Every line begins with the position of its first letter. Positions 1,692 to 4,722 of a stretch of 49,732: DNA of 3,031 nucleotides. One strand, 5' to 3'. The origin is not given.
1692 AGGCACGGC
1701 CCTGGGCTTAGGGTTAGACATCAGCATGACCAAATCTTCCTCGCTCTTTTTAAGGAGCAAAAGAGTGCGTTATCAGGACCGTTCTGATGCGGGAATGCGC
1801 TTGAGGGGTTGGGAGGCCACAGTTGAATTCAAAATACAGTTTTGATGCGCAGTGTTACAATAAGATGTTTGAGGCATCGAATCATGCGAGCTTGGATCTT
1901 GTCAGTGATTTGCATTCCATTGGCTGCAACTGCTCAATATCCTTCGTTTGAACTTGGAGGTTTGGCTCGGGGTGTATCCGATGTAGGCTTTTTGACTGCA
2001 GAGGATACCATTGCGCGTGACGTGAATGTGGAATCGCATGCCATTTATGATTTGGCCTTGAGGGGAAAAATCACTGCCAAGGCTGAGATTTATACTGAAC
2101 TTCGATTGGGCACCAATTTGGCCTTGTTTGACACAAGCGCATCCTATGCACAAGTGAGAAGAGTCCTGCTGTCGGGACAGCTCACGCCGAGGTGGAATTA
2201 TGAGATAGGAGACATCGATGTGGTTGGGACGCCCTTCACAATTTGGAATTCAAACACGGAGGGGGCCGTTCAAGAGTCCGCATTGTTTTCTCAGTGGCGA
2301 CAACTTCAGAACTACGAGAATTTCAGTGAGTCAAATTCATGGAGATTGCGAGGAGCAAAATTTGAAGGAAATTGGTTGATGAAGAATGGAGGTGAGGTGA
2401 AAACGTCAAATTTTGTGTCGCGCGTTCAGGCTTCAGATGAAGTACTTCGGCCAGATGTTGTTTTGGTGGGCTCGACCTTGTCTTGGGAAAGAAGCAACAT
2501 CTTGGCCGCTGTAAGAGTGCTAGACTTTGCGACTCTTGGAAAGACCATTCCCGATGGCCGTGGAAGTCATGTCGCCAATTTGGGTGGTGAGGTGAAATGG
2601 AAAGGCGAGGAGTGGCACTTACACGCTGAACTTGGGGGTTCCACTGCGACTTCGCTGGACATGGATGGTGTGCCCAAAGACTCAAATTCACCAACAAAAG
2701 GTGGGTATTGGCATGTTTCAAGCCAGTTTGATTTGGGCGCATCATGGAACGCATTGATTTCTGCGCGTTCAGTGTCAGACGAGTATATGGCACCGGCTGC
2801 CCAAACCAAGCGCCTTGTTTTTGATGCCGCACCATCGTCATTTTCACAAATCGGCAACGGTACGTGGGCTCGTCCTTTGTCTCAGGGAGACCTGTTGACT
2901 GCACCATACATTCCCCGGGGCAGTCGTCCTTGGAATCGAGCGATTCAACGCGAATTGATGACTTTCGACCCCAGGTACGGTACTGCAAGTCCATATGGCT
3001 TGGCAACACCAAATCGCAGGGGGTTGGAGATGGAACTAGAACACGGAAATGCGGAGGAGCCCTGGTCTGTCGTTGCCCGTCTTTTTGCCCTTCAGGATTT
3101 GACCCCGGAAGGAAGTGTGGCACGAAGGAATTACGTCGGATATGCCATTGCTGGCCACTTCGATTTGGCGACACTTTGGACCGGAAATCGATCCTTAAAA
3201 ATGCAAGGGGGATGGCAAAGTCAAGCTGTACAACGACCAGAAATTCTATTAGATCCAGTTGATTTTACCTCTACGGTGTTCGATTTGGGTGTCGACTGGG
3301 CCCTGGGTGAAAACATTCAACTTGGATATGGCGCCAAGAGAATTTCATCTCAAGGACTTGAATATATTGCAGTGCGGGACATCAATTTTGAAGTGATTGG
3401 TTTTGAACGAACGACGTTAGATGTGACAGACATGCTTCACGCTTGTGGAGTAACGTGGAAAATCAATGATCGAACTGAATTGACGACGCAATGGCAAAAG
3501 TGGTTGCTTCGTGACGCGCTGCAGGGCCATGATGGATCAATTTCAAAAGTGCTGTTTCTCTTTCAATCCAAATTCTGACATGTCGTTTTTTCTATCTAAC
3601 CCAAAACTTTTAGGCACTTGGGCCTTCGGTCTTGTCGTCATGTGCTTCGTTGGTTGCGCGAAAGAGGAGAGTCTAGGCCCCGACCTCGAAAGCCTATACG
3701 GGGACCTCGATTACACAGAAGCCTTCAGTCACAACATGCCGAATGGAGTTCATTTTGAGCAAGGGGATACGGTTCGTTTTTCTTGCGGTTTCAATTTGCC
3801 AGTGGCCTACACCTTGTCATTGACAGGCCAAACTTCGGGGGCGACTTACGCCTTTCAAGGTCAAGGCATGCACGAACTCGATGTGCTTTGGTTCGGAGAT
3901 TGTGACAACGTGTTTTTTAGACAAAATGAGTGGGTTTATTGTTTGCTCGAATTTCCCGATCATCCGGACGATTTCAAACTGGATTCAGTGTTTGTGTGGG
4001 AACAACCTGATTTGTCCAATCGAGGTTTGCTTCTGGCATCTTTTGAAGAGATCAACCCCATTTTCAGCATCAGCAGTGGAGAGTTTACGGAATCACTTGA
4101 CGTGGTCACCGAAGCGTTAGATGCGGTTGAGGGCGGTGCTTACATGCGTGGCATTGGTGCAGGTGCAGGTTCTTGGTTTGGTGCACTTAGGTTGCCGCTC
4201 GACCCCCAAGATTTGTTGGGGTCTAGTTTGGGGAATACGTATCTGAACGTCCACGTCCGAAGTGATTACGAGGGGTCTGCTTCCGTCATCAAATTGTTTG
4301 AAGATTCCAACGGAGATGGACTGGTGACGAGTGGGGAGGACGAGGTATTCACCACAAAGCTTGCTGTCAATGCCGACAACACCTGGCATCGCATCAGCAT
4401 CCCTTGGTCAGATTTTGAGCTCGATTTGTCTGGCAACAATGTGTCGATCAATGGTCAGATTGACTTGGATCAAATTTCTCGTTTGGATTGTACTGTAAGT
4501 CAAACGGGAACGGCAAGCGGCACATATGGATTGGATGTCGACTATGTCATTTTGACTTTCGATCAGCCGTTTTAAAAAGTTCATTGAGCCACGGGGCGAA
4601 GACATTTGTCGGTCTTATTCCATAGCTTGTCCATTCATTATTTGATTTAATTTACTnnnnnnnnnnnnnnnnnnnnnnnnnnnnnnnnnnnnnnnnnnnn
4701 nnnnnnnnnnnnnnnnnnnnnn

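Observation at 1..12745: Eight-gene, single-strand glycan-degradation locus built around two unknown beta-barrel proteins instead of SusC/SusD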

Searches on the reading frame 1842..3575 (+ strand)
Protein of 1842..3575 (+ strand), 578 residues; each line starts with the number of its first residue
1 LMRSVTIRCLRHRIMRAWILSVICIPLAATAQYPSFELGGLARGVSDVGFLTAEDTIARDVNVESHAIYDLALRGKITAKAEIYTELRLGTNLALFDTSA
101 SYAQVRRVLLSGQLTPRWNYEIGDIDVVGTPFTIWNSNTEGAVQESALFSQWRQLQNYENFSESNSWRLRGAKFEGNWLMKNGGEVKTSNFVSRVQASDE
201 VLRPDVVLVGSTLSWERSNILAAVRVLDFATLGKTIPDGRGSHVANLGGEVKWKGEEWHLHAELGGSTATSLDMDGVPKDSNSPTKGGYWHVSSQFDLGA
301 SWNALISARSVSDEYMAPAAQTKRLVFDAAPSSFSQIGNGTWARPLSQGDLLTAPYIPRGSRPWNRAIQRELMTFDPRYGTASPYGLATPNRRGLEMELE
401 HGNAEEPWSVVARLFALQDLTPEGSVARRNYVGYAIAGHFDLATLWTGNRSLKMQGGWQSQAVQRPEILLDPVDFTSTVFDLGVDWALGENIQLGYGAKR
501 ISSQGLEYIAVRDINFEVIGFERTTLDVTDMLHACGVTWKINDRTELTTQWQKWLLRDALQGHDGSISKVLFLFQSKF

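Call 4: search_protein_families(library=pfam, proteins=[window:1842-3575:+], max_evalue=0.01)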
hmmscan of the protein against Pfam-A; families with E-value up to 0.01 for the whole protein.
window:1842-3575:+ (578 aa): 0 families

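Call 5: search_protein_families(library=ncbifam, proteins=[window:1842-3575:+], max_evalue=0.01)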
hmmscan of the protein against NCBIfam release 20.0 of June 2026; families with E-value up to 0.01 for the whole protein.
window:1842-3575:+ (578 aa): 0 families

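Call 14: find_homologous_proteins(query=window:1845-3575:+)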
Query window:1845-3575:+ (577 aa): 23 proteins with E <= 0.001 among 8000 candidates.
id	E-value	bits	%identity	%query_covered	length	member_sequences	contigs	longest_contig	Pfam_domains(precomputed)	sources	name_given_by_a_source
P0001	0.0e+0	1308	99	100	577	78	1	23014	-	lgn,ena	-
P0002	0.0e+0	1145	85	100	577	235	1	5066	-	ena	-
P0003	1.2e-264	897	66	98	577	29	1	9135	-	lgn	-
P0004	2.0e-230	784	60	97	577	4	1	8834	-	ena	-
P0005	1.2e-229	782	60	98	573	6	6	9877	-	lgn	-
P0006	1.1e-225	769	59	97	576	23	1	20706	-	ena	-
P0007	2.9e-222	757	60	96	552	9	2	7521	-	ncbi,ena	-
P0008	2.7e-218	744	58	97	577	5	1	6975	-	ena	-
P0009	5.7e-215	733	58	97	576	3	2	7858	-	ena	-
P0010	1.1e-213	729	80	74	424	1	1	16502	-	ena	-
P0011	2.9e-212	724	55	100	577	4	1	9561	-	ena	-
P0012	6.4e-212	723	55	100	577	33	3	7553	-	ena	-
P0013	3.0e-210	718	56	97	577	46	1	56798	-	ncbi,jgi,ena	jgi:hypothetical protein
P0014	3.7e-187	641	50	97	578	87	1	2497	-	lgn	-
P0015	1.5e-184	633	49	100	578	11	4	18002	-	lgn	-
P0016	2.8e-184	632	50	98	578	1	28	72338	-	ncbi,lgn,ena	-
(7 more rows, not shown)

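Call 15: find_encoding_contigs(protein=P0001, flank=10000, max_places=3)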
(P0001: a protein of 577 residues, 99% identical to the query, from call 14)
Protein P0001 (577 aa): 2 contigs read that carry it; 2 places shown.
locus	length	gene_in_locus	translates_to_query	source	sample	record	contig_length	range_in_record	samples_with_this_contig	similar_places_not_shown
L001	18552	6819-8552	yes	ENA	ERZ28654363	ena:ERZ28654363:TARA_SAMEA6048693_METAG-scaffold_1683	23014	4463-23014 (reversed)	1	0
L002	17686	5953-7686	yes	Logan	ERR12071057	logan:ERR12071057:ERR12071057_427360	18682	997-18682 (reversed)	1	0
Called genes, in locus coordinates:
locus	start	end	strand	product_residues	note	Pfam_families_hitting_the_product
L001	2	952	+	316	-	?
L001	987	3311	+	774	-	PF00933:Glyco_hydro_3, PF01915:Glyco_hydro_3_C, PF14310:Fn3-like (weak)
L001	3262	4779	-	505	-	PF00884:Sulfatase, PF01663:Phosphodiest (faint), PF16347:SGSH_C (weak)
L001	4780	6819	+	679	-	-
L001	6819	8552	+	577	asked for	-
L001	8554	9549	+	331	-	-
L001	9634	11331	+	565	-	PF02018:CBM_4_9, PF18962:Por_Secre_tail (weak)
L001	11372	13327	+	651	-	PF22848:ASD1_dom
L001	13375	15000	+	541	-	PF22848:ASD1_dom (faint)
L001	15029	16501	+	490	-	PF00884:Sulfatase, PF01663:Phosphodiest (faint), PF02995:DUF229 (weak), PF16347:SGSH_C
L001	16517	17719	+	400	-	-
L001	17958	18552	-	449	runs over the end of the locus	PF18962:Por_Secre_tail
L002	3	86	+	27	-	?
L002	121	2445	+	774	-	PF00933:Glyco_hydro_3, PF01915:Glyco_hydro_3_C, PF14310:Fn3-like (weak)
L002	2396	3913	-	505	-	PF00884:Sulfatase, PF01663:Phosphodiest (faint), PF16347:SGSH_C (weak)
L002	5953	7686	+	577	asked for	-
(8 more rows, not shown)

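Call 16: find_encoding_contigs(protein=P0013, flank=10000, max_places=3)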
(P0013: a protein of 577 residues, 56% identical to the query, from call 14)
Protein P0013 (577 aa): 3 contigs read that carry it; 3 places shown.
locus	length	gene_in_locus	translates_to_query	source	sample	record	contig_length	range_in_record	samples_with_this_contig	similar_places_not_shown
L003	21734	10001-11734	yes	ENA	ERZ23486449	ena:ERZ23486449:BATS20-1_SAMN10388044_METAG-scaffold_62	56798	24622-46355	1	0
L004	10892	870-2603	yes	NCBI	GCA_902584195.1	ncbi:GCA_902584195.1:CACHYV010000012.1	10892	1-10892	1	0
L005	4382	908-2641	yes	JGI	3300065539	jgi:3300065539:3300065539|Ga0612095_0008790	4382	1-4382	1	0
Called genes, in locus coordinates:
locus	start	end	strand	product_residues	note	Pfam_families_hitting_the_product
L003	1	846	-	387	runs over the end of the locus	-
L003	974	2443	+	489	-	PF00587:tRNA-synt_2b, PF03129:HGTP_anticodon, PF09180:ProRS-C_1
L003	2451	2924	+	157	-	PF00210:Ferritin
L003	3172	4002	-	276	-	PF00149:Metallophos, PF12850:Metallophos_2 (weak)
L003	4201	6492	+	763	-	PF00933:Glyco_hydro_3, PF01915:Glyco_hydro_3_C, PF14310:Fn3-like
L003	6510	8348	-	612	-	PF00884:Sulfatase, PF01663:Phosphodiest (faint), PF16347:SGSH_C (weak)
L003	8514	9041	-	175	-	-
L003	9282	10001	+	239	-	-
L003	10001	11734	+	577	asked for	-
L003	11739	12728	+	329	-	-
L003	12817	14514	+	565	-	PF02018:CBM_4_9, PF18962:Por_Secre_tail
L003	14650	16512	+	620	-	PF22848:ASD1_dom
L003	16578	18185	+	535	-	-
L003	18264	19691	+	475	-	PF00884:Sulfatase, PF01663:Phosphodiest (weak), PF16347:SGSH_C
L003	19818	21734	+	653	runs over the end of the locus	-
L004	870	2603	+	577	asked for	-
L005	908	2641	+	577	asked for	-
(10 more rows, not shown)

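Call 17: find_encoding_contigs(protein=P0016, flank=10000, max_places=3)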
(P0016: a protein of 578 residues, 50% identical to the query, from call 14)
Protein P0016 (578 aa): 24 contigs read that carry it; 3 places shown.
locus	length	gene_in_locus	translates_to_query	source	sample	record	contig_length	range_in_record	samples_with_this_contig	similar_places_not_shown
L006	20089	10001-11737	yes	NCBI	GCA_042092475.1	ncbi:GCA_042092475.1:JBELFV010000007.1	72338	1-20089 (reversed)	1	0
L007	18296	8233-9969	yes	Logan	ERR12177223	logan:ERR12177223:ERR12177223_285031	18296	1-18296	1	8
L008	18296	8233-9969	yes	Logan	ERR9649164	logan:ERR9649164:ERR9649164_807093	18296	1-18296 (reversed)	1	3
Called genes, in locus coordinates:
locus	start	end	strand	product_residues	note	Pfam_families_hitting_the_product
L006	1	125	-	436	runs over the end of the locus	PF00275:EPSP_synthase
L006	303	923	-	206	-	PF14123:DUF4290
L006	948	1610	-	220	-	PF04336:ACP_PD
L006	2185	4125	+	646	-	-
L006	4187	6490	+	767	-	PF00933:Glyco_hydro_3, PF01915:Glyco_hydro_3_C, PF14310:Fn3-like (weak)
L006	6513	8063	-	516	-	PF00884:Sulfatase, PF01663:Phosphodiest (weak), PF16347:SGSH_C (faint)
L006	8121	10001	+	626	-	-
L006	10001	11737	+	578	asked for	-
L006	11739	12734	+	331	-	-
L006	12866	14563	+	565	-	PF02018:CBM_4_9 (weak), PF18962:Por_Secre_tail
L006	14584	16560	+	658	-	PF22848:ASD1_dom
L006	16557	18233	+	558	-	-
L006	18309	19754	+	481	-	PF00884:Sulfatase, PF01663:Phosphodiest (faint), PF16347:SGSH_C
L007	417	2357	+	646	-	-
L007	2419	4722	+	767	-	PF00933:Glyco_hydro_3, PF01915:Glyco_hydro_3_C, PF14310:Fn3-like (weak)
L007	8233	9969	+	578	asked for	-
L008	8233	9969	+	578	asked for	-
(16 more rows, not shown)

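Call 33: search_protein_families(library=pfam, proteins=[L006:2185-4122:+, L001:2-949:+, L001:987-3308:+, L001:3262-4779:-], max_evalue=0.01)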
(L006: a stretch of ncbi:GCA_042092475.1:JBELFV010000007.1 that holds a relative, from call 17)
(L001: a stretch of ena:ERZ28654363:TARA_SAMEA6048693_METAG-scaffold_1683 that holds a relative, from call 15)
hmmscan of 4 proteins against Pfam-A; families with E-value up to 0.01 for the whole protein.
L006:2185-4122:+ (646 aa): 0 families

L001:2-949:+ (316 aa): 0 families

L001:987-3308:+ (774 aa): 3 families
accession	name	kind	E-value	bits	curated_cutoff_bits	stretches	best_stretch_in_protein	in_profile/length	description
PF00933.27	Glyco_hydro_3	-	1.2e-68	232.3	27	1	58-391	1-315/316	Glycosyl hydrolase family 3 N terminal domain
PF01915.27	Glyco_hydro_3_C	-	9e-29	101.3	31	1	429-660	1-200/200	Glycosyl hydrolase family 3 C-terminal domain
PF14310.12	Fn3-like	-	1.1e-06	29.1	25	1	701-763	5-67/71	Fibronectin type III-like domain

L001:3262-4779:- (505 aa): 4 families
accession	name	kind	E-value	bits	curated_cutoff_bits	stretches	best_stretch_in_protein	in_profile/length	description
PF00884.28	Sulfatase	-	6.1e-27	95.1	25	1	1-256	26-300/301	Sulfatase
PF16347.10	SGSH_C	-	4.6e-11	43.5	29.3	1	212-304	8-108/154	N-sulphoglucosamine sulphohydrolase, C-terminal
PF01663.27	Phosphodiest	-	1.6e-10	41.6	23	1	172-205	187-220/342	Type I phosphodiesterase / nucleotide pyrophosphatase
PF02995.22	DUF229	-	0.0012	18.1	25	1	173-216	310-353/496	Protein of unknown function (DUF229)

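Call 37: search_solved_structures(query=A1, max_evalue=10)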
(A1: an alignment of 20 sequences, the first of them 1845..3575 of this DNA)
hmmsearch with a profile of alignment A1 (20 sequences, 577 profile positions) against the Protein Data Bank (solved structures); distinct sequences matched with E-value up to 10: 11.
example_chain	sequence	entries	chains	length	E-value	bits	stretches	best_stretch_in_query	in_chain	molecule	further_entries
7v2d_A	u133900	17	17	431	0.62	11.6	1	159-187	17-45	NADH dehydrogenase [ubiquinone] flavoprotein 1, mitochondrial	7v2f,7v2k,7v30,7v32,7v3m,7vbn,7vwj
7zd6_1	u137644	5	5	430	0.62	11.6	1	159-187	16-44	NADH dehydrogenase [ubiquinone] flavoprotein 1, mitochondrial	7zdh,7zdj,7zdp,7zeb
9w2u_F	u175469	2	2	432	0.63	11.6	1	159-187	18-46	NADH dehydrogenase [ubiquinone] flavoprotein 1, mitochondrial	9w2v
7v2c_A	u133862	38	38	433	0.63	11.6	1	159-187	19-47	NADH dehydrogenase [ubiquinone] flavoprotein 1, mitochondrial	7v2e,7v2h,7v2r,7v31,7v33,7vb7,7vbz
8zo8_V1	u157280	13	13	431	0.63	11.6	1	159-187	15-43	NADH dehydrogenase [ubiquinone] flavoprotein 1, mitochondrial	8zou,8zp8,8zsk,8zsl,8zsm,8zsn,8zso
5ldw_F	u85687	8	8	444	0.64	11.6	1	159-187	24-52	NADH dehydrogenase [ubiquinone] flavoprotein 1, mitochondrial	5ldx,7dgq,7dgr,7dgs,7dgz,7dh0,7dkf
5lnk_1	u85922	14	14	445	0.64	11.6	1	159-187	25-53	Mitochondrial complex I, 51 kDa subunit | NADH dehydrogenase [ubiquinone] flavoprotein 1, mitochondrial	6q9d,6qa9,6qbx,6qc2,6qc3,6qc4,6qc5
7vxu_A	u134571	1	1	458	0.67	11.5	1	159-187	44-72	NADH dehydrogenase [ubiquinone] flavoprotein 1, mitochondrial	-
5gpn_c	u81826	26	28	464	0.67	11.5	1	159-187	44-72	NADH dehydrogenase [ubiquinone] flavoprotein 1, mitochondrial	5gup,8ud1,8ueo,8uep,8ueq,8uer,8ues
5lc5_F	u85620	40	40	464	0.67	11.5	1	159-187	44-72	NADH dehydrogenase [ubiquinone] flavoprotein 1, mitochondrial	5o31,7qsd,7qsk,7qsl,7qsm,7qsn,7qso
6zk9_1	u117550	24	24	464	0.68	11.5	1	159-187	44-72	NADH dehydrogenase [ubiquinone] flavoprotein 1, mitochondrial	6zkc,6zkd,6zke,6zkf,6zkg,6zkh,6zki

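Call 39: predict_structure(alignment_id=A1)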
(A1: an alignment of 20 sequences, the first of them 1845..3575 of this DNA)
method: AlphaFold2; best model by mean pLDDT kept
length: 577 residues; sequences in the alignment: 20
mean_pLDDT: 61.7   pTM: 0.59
mean pLDDT of the five models: 61.7, 60.8, 54.1, 44.7, 40.4
residues with pLDDT >= 90: 31; 70-90: 223; 50-70: 138; < 50: 185
segments of 3 or more residues with pLDDT < 50: 1-5, 25-67, 90-99, 124-166, 195-202, 318-362, 371-389, 512-516
pLDDT, mean of each block of 10 residues (from residue 1): 48 62 45 43 33 28 43 64 61 43 62 78 48 36 41 36 43 81 83 48 64 87 79 54 81 90 79 53 74 87 89 58 31 23 26 29 51 37 39 88 84 81 67 87 69 83 74 81 80 80 75 51 77 77 71 75 65 54
secondary structure, 60 per line:
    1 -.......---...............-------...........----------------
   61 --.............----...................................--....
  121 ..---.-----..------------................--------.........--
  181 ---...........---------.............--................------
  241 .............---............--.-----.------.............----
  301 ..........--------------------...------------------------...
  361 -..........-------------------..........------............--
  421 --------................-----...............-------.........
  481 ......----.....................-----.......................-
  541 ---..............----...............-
elements in order: H2-8 H12-26 E34-44 E63-75 E80-93 E97-114 E117-122 H146-161 E170-178 E184-194 E204-216 E219-231 E241-253 E257-268 E284-296 E301-310 H362-371 E391-400 E407-418 E429-440 H441-444 E450-464 E472-486 E491-511 E517-539 E544-557 E562-576

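Call 44: fold_search(model_id=the predicted structure, library=pdb)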
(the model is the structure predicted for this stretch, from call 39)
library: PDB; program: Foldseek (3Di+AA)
matches with E <= 10: 796; with E <= 0.001: 110
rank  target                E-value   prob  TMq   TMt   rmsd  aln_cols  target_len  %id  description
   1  2vqi_A                1.4e-06  1.00  0.31  0.36  15.9       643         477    9  Structure of the P pilus usher (PapC) translocation pore (released 2008-05-27)
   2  9a30_MODEL_1_A        3.0e-06  1.00  0.38  0.36  15.3       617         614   10  Model of E. coli btuB by in-cell photo-crosslinking MS and deep learning (released 2023-02-24)
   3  3m8b                  3.3e-06  1.00  0.41  0.43  13.5       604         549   10  Crystal structure of spin-labeled BtuB V10R1 in the apo state (released 2010-09-15)
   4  6cd2_C                3.3e-06  1.00  0.32  0.26  18.0       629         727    8  Crystal structure of the PapC usher bound to the chaperone-adhesin PapD-PapG (released 2018-10-03)
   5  3rgn                  3.4e-06  1.00  0.43  0.45   9.4       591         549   10  Crystal structure of spin-labeled BtuB W371R1 (released 2011-10-26)
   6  8agd_A                4.1e-06  1.00  0.27  0.17  18.9       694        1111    7  Full SDBC and SOD assembly (released 2023-04-12)
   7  9a3c_MODEL_1_A        5.0e-06  1.00  0.37  0.29  17.7       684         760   10  Model of E. coli Fiu by in-cell photo-crosslinking MS and deep learning (released 2023-02-24)
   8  6i2j                  5.2e-06  1.00  0.31  0.27  15.4       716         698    7  Crystal structure of the ferric enterobactin receptor mutant (Q482A) from Pseudomonas aeruginosa (PfeA) in complex with  (released 2019-01-16)
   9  1nqe                  5.5e-06  1.00  0.41  0.43  13.4       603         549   10  OUTER MEMBRANE COBALAMIN TRANSPORTER (BTUB) FROM E. COLI (released 2003-04-29)
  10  3rgm                  6.9e-06  1.00  0.41  0.43  13.6       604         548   10  Crystal structure of spin-labeled BtuB T156R1 (released 2011-10-26)
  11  6r1f                  7.9e-06  1.00  0.30  0.26  15.9       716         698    8  Crystal structure of the ferric enterobactin receptor mutant R480A from Pseudomonas aeruginosa (PfeA) in complex with en (released 2019-04-10)
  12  8ae1_A                8.3e-06  1.00  0.27  0.18  21.5       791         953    8  Structure of trimeric SlpA outer membrane protein (released 2022-11-30)
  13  7zgx_A                9.1e-06  1.00  0.28  0.19  18.0       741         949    8  S-layer Deinoxanthin Binding Complex, C1 symmetry (released 2022-07-13)
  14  6q5e                  9.6e-06  1.00  0.30  0.26  16.1       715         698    7  Crystal structure of the ferric enterobactin receptor from Pseudomonas aeruginosa (PfeA) in complex with enterobactin (released 2019-01-16)
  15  5mzs                  1.1e-05  1.00  0.30  0.26  16.1       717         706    8  Crystal structure of the ferric enterobactin receptor (PfeA) mutant (R480A_Q482A) from Pseudomonas aeruginosa (released 2018-02-14)
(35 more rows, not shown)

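Call 88: search_protein_families(library=ncbifam, proteins=[L006:2185-4122:+], max_evalue=0.01)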
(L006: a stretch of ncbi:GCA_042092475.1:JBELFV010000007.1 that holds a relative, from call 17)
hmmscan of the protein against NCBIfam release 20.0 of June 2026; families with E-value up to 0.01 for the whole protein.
L006:2185-4122:+ (646 aa): 0 families

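Call 95: search_solved_structures(query=L006:6513-8063:-, max_evalue=1e-20)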
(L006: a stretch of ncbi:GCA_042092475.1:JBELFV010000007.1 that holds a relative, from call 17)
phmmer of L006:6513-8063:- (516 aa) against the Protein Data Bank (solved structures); distinct sequences matched with E-value up to 1e-20: 5.
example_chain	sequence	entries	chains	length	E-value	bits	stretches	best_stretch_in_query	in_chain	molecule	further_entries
9bba_A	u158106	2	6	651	1e-46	162.5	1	2-437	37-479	S1_8C sulfatase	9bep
9bb9_A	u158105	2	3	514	7e-40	140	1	147-434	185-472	S1_8A sulfatase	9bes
9bes_B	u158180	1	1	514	2.1e-38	135.1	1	147-434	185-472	S1_8A Sulfatase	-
9bbd_A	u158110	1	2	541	1.3e-33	119.3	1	9-429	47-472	S1_8B sulfatase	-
9bef_A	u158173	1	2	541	3.3e-32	114.7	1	9-429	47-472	S1_8B sulfatase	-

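Call 96: search_solved_structures(query=L006:2185-4122:+, max_evalue=1)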
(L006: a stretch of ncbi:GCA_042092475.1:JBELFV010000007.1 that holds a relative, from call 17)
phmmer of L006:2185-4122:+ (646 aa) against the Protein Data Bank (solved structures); distinct sequences matched with E-value up to 1: 2.
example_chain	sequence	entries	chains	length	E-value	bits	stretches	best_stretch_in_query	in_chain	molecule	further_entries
6u2j_A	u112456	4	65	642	0.55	12.1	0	562-588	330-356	Macrophage-expressed gene 1 protein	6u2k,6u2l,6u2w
6u23_A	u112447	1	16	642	0.55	12.1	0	562-588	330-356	Macrophage-expressed gene 1 protein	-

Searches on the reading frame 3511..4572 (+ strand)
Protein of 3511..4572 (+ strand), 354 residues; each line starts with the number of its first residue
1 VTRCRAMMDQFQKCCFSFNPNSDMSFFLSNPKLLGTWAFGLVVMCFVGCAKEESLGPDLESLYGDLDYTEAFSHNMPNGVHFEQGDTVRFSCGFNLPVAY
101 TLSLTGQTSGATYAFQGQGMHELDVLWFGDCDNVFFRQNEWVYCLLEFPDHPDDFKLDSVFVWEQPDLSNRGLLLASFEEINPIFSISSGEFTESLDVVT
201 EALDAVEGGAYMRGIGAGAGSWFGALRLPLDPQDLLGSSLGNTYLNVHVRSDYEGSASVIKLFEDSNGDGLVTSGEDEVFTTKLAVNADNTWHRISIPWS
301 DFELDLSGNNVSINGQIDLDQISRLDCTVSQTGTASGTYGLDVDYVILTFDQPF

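Call 4: search_protein_families(library=pfam, proteins=[window:3511-4572:+], max_evalue=0.01)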
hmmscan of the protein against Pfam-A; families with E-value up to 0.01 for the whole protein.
window:3511-4572:+ (354 aa): 1 family
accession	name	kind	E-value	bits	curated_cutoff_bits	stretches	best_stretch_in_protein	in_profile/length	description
PF08547.18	CIA30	-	6.3e-05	23.5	24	1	275-343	92-157/157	Complex I intermediate-associated protein 30 (CIA30)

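Call 5: search_protein_families(library=ncbifam, proteins=[window:3511-4572:+], max_evalue=0.01)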
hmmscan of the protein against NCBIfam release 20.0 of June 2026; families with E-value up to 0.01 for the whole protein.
window:3511-4572:+ (354 aa): 0 families

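Call 77: search_solved_structures(query=A3, max_evalue=10)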
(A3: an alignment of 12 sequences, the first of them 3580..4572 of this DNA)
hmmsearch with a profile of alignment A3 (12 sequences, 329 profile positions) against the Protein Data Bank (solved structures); distinct sequences matched with E-value up to 10: 6.
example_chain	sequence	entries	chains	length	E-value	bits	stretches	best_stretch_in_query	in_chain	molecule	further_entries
2lro_A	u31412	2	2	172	0.024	16.9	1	228-306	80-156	Endoglucanase H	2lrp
1v0a_A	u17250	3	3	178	0.026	16.8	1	228-305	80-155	ENDOGLUCANASE H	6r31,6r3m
4ney_A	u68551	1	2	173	0.087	15.1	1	56-93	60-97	Engineered protein OR277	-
4nez_A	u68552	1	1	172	0.61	12.3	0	56-83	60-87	Engineered protein OR276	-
7muc_AM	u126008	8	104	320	0.95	11.7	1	1-45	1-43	DUF2807 domain-containing protein | Putative auto-transporter adhesin head GIN domain-containing protein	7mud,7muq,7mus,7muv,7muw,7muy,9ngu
2mxx_A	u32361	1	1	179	1.1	11.5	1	142-204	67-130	Amylase-binding protein AbpA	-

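Call 78: search_protein_families(library=pfam, alignment_id=A3, max_evalue=1)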
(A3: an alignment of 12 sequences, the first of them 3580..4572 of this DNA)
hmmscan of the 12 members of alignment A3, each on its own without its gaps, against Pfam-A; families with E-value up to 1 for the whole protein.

A. member 1, window:3580-4572:+ (331 aa): 3 families
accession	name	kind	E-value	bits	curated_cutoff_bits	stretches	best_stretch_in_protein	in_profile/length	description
PF08547.18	CIA30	-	5.6e-05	23.7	24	1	252-320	92-157/157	Complex I intermediate-associated protein 30 (CIA30)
PF17168.10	DUF5127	-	0.14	12.4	28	1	206-260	22-75/229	Domain of unknown function (DUF5127)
PF06699.16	PIG-F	-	0.18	12.4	24.2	1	158-208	107-155/183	GPI biosynthesis protein family Pig-F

B. families by the number of members that match (of 12 scanned): 8 families
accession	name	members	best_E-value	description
PF03425.19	CBM_11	3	0.00017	Carbohydrate binding domain (family 11)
PF08547.18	CIA30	2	5.6e-05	Complex I intermediate-associated protein 30 (CIA30)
PF25425.1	YfjL_N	1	0.022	YfjL-like, N-terminal domain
PF25174.1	Beta-prop_THOC3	1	0.069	THOC3 beta-propeller domain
PF15659.11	Toxin-JAB1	1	0.12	JAB-like toxin 1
PF17168.10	DUF5127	1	0.14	Domain of unknown function (DUF5127)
PF00139.26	Lectin_legB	1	0.17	Legume lectin domain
PF06699.16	PIG-F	1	0.18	GPI biosynthesis protein family Pig-F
